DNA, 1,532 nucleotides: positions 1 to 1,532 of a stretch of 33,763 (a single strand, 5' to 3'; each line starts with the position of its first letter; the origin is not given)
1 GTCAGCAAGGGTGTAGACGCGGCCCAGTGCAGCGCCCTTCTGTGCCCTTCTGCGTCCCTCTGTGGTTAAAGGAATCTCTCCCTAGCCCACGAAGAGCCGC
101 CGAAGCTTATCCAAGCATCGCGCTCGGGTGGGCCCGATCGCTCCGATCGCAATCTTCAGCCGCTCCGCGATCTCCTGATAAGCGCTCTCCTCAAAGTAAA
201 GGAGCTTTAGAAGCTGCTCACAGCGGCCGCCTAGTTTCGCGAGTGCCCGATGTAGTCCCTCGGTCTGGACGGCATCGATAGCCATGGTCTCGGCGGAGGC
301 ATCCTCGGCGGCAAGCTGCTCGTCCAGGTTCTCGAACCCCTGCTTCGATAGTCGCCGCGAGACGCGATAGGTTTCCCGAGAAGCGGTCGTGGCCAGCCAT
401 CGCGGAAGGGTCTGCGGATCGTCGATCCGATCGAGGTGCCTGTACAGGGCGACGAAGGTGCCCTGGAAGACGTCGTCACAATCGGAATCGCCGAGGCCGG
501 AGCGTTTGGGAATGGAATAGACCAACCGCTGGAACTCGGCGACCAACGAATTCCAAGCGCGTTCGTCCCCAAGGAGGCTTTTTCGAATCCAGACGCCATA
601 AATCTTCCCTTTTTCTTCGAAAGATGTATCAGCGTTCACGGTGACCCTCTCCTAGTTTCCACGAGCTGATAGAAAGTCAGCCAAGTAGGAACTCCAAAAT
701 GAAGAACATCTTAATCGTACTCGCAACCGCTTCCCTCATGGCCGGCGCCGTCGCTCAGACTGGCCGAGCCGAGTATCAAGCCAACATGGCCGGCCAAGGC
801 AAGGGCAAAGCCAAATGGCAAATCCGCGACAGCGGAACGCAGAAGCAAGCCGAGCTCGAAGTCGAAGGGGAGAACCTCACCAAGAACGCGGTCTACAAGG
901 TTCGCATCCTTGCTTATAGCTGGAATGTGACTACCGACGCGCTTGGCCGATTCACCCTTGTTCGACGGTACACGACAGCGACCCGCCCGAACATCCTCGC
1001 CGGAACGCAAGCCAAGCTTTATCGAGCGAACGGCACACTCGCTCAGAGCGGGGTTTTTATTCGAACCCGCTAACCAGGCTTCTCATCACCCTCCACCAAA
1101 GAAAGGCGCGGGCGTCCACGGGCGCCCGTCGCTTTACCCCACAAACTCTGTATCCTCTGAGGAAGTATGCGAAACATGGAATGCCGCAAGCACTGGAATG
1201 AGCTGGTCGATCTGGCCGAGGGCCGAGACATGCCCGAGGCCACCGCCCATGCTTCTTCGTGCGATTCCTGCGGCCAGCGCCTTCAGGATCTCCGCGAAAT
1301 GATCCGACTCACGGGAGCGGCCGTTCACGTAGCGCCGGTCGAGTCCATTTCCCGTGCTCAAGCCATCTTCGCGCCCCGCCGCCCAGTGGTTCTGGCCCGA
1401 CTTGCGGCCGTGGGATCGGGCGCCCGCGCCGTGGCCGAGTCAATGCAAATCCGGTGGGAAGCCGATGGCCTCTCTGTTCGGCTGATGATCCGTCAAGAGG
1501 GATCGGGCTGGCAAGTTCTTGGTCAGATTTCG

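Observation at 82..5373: ECF sigma / soluble ZAS anti-sigma / TPR-CHAT protease / subtilase cluster: a possible CRISPR-independent analogue of the Csx29-Csx30-RpoE protease switch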

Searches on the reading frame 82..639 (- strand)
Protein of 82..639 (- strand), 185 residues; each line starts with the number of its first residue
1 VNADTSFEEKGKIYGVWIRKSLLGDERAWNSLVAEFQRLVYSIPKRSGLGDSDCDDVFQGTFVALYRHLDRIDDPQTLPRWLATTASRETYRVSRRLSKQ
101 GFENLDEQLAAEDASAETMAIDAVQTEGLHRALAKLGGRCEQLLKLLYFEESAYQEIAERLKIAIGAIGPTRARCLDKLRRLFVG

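Call 3: search_protein_families(library=pfam, proteins=[window:82-639:-], max_evalue=0.1)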
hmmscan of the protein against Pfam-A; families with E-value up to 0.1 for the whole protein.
window:82-639:- (185 aa): 3 families
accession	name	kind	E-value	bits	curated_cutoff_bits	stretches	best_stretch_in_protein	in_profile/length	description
PF04542.20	Sigma70_r2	-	1e-08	35.3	24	1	32-98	1-69/71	Sigma-70 region 2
PF04545.22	Sigma70_r4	-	2.9e-05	23.9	24.1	1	132-180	1-49/50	Sigma-70, region 4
PF08281.18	Sigma70_r4_2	-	4.5e-05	23.4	25.7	1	129-168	4-43/54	Sigma-70, region 4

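Call 4: search_protein_families(library=ncbifam, proteins=[window:82-639:-], max_evalue=0.1)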
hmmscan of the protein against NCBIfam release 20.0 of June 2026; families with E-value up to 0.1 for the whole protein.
window:82-639:- (185 aa): 83 families (the best 25 are shown)
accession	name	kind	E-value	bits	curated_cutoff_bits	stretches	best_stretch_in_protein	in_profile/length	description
TIGR02937.1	sigma70-ECF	superfamily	1.1e-22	80.4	42.9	1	28-181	2-163/165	sigma-70 family RNA polymerase sigma factor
TIGR02989.1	Sig-70_gvs1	subfamily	8.5e-16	58.3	124.55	1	33-180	7-155/158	RNA polymerase sigma-70 factor, Rhodopirellula/Verrucomicrobium family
TIGR02983.1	SigE-fam_strep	subfamily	2e-13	50.5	141.55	1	52-182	31-157/162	SigE family RNA polymerase sigma factor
NF009172.0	PRK12519.1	subfamily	3.8e-13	49.4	222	1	24-182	26-188/194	RNA polymerase sigma factor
NF009174.0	PRK12522.1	equivalog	2e-11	44.2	217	1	30-169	6-153/175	RNA polymerase sigma factor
TIGR02985.1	Sig70_bacteroi1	subfamily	2.6e-11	44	126.4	1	28-181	2-160/162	RNA polymerase sigma-70 factor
NF009195.0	PRK12543.1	subfamily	2.8e-11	43.2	197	1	16-181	9-176/192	RNA polymerase sigma factor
NF007222.0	PRK09640.1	equivalog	3.8e-11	42.9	194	1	20-183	19-182/188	RNA polymerase sigma factor SigX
NF007223.0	PRK09641.1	equivalog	8.1e-11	42.1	209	1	18-181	9-182/187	RNA polymerase sigma factor SigW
NF007229.0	PRK09647.1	equivalog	3.6e-10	39.5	265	1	28-180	45-199/220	RNA polymerase sigma factor SigE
NF004113.0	PRK05602.1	equivalog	1.4e-09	37.9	208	1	24-181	42-199/211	RNA polymerase sigma factor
NF007227.0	PRK09645.1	subfamily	1.5e-09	38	202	1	26-168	12-155/177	sigma-70 family RNA polymerase sigma factor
NF010500.0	PRK13919.1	subfamily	2.7e-09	37.5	226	1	24-181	20-181/186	putative RNA polymerase sigma E protein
NF058625.1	sigma_PG0214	equivalog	3.1e-09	36.8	130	1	27-168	4-146/170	GFO_1088 family ECF-type sigma factor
NF007216.0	PRK09638.1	equivalog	3.5e-09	36.7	194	1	18-180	9-171/180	RNA polymerase sigma factor SigY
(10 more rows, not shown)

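Call 59: search_protein_families(library=padloc, proteins=[window:82-639:-], max_evalue=0.01)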
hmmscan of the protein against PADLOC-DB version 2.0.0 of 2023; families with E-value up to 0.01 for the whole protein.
window:82-639:- (185 aa): 0 families

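Call 61: search_solved_structures(query=window:82-639:-, max_evalue=0.001)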
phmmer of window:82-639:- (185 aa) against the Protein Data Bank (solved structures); distinct sequences matched with E-value up to 0.001: 14.
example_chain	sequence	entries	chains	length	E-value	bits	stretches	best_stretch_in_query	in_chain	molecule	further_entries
4cxf_A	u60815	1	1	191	4.3e-07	33.2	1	21-169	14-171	RNA POLYMERASE SIGMA FACTOR CNRH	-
9m9d_F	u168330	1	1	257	2.2e-06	30.9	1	27-170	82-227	ECF RNA polymerase sigma factor SigE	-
9m9e_F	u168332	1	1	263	2.3e-06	30.8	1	27-170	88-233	ECF RNA polymerase sigma factor SigE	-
9m98_F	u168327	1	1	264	2.3e-06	30.8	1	27-170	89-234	ECF RNA polymerase sigma factor SigE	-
5or5_A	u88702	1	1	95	1.1e-05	28.6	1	18-87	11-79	ECF RNA polymerase sigma-E factor,ECF RNA polymerase sigma factor SigW,ECF RNA polymerase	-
5wuq_A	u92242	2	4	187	3.5e-05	27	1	20-180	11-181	ECF RNA polymerase sigma factor SigW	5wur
1rp3_A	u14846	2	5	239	4.9e-05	26.5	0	109-182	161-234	RNA polymerase sigma factor SIGMA-28 (FliA) | RNA polymerase sigma factor FliA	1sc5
1or7_A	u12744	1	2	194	9.1e-05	25.6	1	18-168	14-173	RNA polymerase sigma-E factor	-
2map_A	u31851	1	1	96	0.0001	25.5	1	18-87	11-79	RNA polymerase sigma factor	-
1l0o_C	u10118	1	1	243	0.0001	25.4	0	17-73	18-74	sigma factor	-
2mao_A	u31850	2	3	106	0.00012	25.2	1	18-87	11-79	RNA polymerase sigma factor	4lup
6jbq_F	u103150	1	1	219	0.00013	25.1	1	18-167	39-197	ECF RNA polymerase sigma-E factor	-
6in7_B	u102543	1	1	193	0.00026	24.1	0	22-171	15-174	RNA polymerase sigma-H factor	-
8z6g_B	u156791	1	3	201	0.00031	23.9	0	22-171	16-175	RNA polymerase sigma factor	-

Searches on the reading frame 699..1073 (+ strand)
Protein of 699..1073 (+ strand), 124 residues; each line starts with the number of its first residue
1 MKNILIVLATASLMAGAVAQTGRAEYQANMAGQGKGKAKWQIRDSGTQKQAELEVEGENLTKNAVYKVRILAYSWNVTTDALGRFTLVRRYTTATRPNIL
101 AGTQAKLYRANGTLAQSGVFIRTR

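Call 3: search_protein_families(library=pfam, proteins=[window:699-1073:+], max_evalue=0.1)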
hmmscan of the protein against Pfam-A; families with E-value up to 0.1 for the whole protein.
window:699-1073:+ (124 aa): 0 families

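Call 4: search_protein_families(library=ncbifam, proteins=[window:699-1073:+], max_evalue=0.1)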
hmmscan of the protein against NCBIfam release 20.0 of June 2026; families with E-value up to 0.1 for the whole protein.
window:699-1073:+ (124 aa): 0 families

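Call 59: search_protein_families(library=padloc, proteins=[window:699-1073:+], max_evalue=0.01)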
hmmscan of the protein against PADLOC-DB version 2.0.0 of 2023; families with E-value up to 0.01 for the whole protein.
window:699-1073:+ (124 aa): 0 families

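Call 74: search_solved_structures(query=A5, max_evalue=10, show_alignments=2)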
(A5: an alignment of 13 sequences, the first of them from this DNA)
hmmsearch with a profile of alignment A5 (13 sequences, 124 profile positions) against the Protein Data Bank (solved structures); distinct sequences matched with E-value up to 10: 7.
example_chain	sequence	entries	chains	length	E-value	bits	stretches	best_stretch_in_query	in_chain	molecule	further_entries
3bfq_G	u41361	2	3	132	0.19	15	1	21-75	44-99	Protein fimG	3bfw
5iqo_A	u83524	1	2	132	0.2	15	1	21-75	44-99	Protein FimG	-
5iqm_G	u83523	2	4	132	0.2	15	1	21-75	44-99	Protein FimG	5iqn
9me4_G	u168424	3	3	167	0.21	14.9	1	21-75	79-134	Protein FimG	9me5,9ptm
3jwn_G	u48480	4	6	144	0.22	14.8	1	21-75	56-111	Protein fimG | FimG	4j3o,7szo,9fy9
6e14_G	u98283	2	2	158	0.27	14.5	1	21-75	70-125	Protein FimG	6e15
8uvw_D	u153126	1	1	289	2.1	11.7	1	43-92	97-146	DNA repair protein RAD51 homolog 1,Breast cancer type 2 susceptibility protein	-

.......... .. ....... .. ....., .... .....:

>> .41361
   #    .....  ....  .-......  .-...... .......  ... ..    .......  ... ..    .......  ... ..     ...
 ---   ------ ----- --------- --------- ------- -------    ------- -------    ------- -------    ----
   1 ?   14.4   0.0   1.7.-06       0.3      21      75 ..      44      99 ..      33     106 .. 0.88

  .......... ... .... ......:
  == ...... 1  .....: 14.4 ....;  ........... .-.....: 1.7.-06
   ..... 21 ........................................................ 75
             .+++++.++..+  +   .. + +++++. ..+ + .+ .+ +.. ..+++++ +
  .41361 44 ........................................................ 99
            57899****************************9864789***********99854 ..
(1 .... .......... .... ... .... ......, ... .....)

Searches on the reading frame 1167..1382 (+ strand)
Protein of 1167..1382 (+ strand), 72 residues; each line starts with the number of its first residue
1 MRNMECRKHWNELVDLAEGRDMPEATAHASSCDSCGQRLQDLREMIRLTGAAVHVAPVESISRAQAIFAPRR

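Call 44: search_solved_structures(query=A4, max_evalue=10, show_alignments=4)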
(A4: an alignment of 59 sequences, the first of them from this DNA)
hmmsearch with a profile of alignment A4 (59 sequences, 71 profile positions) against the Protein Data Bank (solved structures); distinct sequences matched with E-value up to 10: 8.
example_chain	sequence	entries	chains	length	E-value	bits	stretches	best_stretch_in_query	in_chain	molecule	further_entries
5wuq_C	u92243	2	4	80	2e-05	27.9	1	20-68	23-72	Anti-sigma-W factor RsiW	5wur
3hug_B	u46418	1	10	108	0.066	16.7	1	19-44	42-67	PROBABLE CONSERVED MEMBRANE PROTEIN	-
8rlz_A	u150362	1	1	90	0.27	14.7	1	20-43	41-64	Antisigma factor DdvA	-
1mey_C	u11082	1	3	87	0.56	13.7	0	30-52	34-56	CONSENSUS ZINC FINGER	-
2emk_A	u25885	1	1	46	0.95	13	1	30-56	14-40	Zinc finger protein 28 homolog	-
7txc_E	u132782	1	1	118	2.1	11.8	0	30-51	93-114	Hypermethylated in cancer 2 protein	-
6mpx_A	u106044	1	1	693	4.3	10.9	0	22-37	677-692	fusion protein of non-collagenous domains of collagen type IV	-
2m0d_A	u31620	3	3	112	7.5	10.1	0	30-56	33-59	Zinc finger and BTB domain-containing protein 17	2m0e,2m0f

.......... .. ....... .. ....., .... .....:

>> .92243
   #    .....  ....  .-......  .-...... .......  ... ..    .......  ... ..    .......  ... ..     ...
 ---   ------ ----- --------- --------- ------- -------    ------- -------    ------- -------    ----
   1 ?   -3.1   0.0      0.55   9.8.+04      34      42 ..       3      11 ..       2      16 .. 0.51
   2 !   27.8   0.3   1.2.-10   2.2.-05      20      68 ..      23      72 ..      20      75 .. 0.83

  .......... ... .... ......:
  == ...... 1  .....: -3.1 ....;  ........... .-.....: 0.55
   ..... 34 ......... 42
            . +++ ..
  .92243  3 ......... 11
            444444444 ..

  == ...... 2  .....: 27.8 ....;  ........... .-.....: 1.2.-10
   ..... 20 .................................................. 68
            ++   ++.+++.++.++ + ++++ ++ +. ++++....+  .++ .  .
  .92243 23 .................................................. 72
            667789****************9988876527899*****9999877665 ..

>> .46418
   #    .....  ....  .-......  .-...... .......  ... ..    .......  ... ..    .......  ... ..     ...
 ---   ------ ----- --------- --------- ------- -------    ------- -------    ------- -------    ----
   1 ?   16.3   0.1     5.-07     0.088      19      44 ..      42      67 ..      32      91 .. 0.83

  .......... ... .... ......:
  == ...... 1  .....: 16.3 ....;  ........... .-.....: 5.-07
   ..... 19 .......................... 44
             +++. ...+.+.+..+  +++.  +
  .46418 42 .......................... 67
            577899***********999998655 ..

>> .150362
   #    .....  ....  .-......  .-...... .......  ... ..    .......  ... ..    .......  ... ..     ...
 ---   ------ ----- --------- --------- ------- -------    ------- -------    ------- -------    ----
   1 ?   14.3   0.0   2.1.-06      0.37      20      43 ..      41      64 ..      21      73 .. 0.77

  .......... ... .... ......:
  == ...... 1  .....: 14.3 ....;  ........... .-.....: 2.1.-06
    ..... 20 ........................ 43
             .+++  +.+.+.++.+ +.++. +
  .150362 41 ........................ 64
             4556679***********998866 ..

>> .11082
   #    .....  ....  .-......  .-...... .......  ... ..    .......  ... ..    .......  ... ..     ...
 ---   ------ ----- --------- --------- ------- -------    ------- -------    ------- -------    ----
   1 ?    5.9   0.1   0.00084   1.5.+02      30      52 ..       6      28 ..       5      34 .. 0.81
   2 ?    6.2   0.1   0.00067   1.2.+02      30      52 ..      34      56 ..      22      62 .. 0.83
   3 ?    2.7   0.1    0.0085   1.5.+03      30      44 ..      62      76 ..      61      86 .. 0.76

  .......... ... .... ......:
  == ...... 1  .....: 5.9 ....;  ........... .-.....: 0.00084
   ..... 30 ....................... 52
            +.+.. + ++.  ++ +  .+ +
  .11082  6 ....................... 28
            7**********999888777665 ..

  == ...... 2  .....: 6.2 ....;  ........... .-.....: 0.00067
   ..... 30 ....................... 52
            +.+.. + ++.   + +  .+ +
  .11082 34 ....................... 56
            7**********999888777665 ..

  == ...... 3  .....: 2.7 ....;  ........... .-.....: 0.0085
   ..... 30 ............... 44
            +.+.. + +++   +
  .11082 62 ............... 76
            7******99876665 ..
